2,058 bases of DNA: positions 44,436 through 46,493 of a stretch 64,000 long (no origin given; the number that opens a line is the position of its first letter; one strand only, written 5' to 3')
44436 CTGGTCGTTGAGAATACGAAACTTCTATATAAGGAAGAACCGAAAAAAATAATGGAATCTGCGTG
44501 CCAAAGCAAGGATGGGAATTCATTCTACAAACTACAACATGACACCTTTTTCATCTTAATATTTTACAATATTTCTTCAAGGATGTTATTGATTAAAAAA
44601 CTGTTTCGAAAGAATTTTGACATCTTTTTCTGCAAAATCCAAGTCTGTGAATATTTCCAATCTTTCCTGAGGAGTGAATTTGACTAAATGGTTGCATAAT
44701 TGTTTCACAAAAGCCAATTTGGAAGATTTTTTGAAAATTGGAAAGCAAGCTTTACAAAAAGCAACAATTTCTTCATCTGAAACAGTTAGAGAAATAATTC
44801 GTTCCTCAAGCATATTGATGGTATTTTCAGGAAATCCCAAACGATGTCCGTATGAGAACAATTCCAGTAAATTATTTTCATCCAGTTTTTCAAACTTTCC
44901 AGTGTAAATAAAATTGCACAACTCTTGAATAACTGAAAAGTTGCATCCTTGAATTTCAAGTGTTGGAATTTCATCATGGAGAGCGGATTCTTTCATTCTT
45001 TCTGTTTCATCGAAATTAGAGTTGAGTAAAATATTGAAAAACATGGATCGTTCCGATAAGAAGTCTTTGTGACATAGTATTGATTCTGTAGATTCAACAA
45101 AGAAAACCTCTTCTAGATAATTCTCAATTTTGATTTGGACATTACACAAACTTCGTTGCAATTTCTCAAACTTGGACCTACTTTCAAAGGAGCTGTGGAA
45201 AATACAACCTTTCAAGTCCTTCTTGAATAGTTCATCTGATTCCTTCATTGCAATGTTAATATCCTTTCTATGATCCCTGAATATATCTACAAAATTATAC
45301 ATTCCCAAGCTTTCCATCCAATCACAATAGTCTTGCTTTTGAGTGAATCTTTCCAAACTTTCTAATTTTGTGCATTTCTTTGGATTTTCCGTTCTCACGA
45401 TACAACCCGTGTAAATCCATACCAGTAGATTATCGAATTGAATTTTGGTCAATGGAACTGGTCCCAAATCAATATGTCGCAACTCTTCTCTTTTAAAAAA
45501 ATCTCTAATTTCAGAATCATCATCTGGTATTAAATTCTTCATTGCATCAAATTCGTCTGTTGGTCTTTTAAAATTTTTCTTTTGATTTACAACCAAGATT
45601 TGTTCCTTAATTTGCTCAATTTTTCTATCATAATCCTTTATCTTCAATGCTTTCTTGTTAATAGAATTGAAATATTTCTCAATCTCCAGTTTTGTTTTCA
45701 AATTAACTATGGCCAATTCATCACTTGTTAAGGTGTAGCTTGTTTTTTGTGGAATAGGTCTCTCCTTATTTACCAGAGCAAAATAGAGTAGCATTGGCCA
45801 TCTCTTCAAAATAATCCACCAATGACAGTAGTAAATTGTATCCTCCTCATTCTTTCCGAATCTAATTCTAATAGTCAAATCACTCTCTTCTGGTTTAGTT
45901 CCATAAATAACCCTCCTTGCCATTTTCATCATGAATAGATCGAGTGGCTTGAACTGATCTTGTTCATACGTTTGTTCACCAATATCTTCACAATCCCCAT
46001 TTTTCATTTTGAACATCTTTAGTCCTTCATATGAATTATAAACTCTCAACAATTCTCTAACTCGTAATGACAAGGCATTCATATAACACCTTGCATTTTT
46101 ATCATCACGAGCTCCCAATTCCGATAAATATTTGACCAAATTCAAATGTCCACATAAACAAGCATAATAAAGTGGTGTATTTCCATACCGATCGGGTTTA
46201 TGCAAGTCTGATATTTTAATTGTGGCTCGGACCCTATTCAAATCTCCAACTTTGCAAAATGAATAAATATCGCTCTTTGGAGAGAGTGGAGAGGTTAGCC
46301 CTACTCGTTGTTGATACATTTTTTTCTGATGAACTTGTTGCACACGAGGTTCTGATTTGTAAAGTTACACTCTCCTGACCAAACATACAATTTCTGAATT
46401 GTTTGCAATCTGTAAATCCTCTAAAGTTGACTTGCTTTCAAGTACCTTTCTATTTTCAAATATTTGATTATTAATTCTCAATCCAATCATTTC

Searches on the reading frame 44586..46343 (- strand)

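Call 3: search_protein_families(library=pfam, proteins=[window:44586-46343:-], max_evalue=1)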
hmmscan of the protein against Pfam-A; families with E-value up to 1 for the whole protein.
window:44586-46343:- (585 aa): 9 families
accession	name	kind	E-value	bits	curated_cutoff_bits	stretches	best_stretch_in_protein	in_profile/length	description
PF00651.37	BTB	-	4.4e-10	40.2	20.5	1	398-506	9-97/110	BTB/POZ domain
PF12796.13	Ank_2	-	1.7e-06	28.9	27.3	1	28-79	35-85/90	Ankyrin repeats (3 copies)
PF13857.12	Ank_5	-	1e-05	26.3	27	1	46-79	8-45/56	Ankyrin repeats (many copies)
PF13637.12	Ank_4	-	1.1e-05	26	22.7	1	46-73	22-49/50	Ankyrin repeats (many copies)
PF13606.12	Ank_3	-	3e-05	24.5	22.3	1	53-78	1-26/30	Ankyrin repeat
PF00023.36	Ank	-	5.9e-05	23.6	21.1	1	53-78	1-26/33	Ankyrin repeat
PF11822.15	BTB_SANBR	-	0.033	14.9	26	1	419-494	13-79/97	SANT and BTB domain regulator of CSR, BTB domain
PF00536.37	SAM_1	-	0.068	14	23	1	336-362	5-31/64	SAM domain (Sterile alpha motif)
PF06008.19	Laminin_I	-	0.07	13.3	34.6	1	218-272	74-127/259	Laminin Domain I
